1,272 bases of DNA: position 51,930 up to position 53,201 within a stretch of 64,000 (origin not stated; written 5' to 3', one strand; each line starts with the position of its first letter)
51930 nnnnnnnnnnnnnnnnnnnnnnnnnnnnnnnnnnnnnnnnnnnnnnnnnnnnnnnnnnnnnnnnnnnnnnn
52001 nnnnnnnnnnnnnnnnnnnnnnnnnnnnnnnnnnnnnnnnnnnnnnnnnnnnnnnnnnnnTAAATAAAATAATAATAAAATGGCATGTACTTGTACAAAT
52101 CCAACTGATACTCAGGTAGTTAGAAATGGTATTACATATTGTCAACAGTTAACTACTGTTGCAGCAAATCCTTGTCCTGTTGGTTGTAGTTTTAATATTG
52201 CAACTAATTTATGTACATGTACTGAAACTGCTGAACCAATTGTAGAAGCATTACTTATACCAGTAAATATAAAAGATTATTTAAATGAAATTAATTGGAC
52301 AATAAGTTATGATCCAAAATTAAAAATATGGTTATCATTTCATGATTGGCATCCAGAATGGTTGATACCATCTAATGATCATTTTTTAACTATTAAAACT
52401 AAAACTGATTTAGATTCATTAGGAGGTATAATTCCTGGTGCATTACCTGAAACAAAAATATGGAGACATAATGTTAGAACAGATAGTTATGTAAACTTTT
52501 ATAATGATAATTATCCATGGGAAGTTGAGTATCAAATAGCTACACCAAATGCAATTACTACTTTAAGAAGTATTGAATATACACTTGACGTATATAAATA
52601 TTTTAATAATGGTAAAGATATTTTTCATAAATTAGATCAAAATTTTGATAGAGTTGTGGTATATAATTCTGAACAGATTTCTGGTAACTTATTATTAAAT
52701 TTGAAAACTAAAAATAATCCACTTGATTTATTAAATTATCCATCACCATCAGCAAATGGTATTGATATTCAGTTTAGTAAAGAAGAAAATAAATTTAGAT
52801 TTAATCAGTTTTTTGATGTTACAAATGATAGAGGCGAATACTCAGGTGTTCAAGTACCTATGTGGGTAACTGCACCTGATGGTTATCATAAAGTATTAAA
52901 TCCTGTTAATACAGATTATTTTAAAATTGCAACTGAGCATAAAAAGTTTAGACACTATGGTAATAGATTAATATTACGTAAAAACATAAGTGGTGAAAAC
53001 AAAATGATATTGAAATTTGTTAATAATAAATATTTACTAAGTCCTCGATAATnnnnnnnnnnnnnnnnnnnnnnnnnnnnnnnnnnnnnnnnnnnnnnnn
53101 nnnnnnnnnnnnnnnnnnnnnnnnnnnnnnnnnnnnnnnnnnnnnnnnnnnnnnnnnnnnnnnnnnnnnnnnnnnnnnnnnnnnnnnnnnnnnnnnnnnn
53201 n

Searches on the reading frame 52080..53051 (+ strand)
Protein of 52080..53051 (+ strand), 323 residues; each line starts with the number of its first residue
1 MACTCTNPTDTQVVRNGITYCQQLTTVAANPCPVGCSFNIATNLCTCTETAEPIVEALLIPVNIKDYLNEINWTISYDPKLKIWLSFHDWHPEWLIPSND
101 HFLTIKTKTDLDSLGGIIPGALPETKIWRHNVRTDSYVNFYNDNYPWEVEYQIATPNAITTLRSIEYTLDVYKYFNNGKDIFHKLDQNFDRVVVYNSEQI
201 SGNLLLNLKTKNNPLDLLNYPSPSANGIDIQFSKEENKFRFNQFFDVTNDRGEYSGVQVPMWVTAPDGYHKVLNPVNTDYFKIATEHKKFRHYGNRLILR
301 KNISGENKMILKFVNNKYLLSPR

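Call 4: search_protein_families(library=ncbifam, proteins=[window:52080-53051:+], max_evalue=0.01)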
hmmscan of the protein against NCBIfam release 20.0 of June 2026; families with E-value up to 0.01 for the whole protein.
window:52080-53051:+ (323 aa): 0 families

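Call 5: search_protein_families(library=pfam, proteins=[window:52080-53051:+], max_evalue=0.01)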
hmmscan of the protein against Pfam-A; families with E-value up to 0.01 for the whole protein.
window:52080-53051:+ (323 aa): 0 families

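Call 6: search_protein_families(library=phrogs, proteins=[window:52080-53051:+], max_evalue=0.001)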
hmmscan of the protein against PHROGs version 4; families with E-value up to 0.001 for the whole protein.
window:52080-53051:+ (323 aa): 2 families
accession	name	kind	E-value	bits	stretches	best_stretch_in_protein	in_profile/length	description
phrog_37948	-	head and packaging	1.1e-11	43.4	1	52-274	2047-2244/2289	virion structural protein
phrog_15100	-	head and packaging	7.6e-10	37.7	1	69-291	1547-1751/1783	virion structural protein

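Call 45: search_protein_families(library=pfam, proteins=[window:52080-53051:+], max_evalue=1)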
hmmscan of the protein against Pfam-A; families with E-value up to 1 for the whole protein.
window:52080-53051:+ (323 aa): 2 families
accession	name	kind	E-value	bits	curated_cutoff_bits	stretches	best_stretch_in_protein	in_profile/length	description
PF00300.27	His_Phos_1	-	0.017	15.3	21.7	1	9-94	21-104/194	Histidine phosphatase superfamily (branch 1)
PF18077.6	DUF5595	-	0.15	12.5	29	1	165-190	14-39/73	Domain of unknown function (DUF5595)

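Call 78: search_protein_representatives(protein=window:52080-53048:+)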
Query: 323 residues. Proteins with E-value up to 0.001 (for the whole library): 656; up to 1e-10: 366; up to 1e-30: 195. The best 150 are listed.
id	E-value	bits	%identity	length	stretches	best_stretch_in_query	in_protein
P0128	1.3e-116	405.7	65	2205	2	115-323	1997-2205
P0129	7.8e-97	340.7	60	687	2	41-322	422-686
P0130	7.6e-90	317.7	57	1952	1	39-323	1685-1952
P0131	1.8e-84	300.0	51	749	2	32-322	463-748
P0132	3.1e-82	292.7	53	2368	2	10-323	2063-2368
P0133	3.9e-79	282.5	51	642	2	123-319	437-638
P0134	7.1e-77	275.1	46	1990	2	20-323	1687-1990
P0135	6.2e-76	271.9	52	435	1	45-322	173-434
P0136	2.5e-75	270.0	53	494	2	126-321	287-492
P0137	4.0e-75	269.3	50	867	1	64-323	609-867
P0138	1.7e-74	267.3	55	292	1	63-323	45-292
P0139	3.1e-74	266.4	50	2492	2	124-321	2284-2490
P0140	3.0e-73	263.1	51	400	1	62-323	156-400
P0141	5.1e-73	262.4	48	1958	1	38-323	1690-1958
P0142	7.8e-72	258.5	53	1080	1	65-321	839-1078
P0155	3.2e-69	249.9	54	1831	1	67-323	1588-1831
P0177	1.5e-64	234.6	50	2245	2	118-321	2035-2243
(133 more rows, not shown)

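Call 80: search_protein_families(library=pfam, proteins=[P0128, P0130, P0132, P0134], max_evalue=0.001)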
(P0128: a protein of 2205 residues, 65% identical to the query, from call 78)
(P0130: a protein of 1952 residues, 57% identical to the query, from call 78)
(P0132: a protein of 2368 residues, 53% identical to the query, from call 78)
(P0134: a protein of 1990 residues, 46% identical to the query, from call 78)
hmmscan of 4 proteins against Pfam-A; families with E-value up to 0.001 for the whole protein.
P0128 (2205 aa): 2 families
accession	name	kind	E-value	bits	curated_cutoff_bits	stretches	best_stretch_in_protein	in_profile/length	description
PF13519.12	VWA_2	-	4.9e-05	24.3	27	1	1713-1824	1-94/107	von Willebrand factor type A domain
PF01607.29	CBM_14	-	0.0003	21.3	22.1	0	1525-1549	23-47/53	Chitin binding Peritrophin-A domain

P0130 (1952 aa): 0 families

P0132 (2368 aa): 2 families
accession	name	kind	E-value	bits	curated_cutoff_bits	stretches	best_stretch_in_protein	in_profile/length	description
PF00092.34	VWA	-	1e-11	45.8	23.8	1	1394-1509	1-116/174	von Willebrand factor type A domain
PF13519.12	VWA_2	-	2.8e-08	34.8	27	1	1395-1507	1-107/107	von Willebrand factor type A domain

P0134 (1990 aa): 2 families
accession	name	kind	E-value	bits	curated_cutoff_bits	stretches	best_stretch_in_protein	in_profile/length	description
PF00092.34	VWA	-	1.3e-15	58.5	23.8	1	1470-1648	1-160/174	von Willebrand factor type A domain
PF13519.12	VWA_2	-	0.00015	22.8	27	1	1472-1591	2-106/107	von Willebrand factor type A domain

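Call 102: find_related_loci(query=A4, collection=viral_contigs, flank=8000)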
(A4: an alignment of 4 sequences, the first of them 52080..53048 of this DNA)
Query A4 (323 aa) in viral_contigs; peptide patterns used: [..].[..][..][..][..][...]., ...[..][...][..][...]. (x = any residue, [..] = any of these).
67 stretches matched a pattern; 23 encode a relative of the query (tblastn E <= 1e-3); 23 distinct loci.
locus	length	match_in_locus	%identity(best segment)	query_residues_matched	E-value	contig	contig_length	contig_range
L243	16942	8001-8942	76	1-323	3e-171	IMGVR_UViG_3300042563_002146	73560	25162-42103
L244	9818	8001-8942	76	1-323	3e-171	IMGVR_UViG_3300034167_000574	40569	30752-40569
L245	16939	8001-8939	66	1-323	5e-142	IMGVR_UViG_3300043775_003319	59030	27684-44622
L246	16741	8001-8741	68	68-323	2e-115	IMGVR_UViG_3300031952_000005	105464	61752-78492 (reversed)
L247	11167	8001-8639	67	111-323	2e-95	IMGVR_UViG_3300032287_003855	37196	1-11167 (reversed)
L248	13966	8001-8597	69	125-323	2e-93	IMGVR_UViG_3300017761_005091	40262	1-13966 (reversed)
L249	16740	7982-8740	47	54-323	1e-81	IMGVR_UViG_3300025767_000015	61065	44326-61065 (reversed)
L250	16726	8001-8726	51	65-323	5e-82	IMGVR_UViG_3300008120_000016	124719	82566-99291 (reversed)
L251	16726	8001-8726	49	66-323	2e-77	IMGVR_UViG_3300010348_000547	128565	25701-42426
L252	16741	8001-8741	49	60-323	4e-77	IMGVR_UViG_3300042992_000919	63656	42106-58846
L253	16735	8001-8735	48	65-323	7e-77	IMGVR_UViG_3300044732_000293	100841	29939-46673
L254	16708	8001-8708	48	72-323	8e-76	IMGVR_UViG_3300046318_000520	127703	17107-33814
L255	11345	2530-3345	44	59-323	2e-71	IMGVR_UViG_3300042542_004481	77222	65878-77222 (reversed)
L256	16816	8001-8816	44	59-323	2e-71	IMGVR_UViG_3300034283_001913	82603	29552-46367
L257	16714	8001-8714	46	67-323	2e-71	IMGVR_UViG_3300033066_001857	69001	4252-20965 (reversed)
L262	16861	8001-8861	27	16-322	8e-25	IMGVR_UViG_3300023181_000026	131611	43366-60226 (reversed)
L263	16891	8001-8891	28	1-311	3e-24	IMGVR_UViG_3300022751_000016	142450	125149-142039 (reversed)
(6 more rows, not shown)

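Call 105: search_protein_families(library=pfam, proteins=[L263:1349-7984:+, L263:8001-8921:+, L262:1515-8861:+, L246:3366-8741:+], max_evalue=0.001)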
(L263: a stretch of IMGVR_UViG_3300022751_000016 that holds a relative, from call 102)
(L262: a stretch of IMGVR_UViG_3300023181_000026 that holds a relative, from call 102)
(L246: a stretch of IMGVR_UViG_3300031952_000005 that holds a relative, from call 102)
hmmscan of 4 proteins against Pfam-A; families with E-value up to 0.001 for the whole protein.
L263:1349-7984:+ (2212 aa): 0 families

L263:8001-8921:+ (307 aa): 0 families

L262:1515-8861:+ (2449 aa): 2 families
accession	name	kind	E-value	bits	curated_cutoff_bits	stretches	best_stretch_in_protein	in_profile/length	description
PF17164.10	DUF5122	-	1.3e-42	144.2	27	4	1875-1908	3-36/36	Domain of unknown function (DUF5122) beta-propeller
PF01607.29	CBM_14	-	8.9e-05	23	22.1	0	1728-1746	28-46/53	Chitin binding Peritrophin-A domain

L246:3366-8741:+ (1792 aa): 0 families
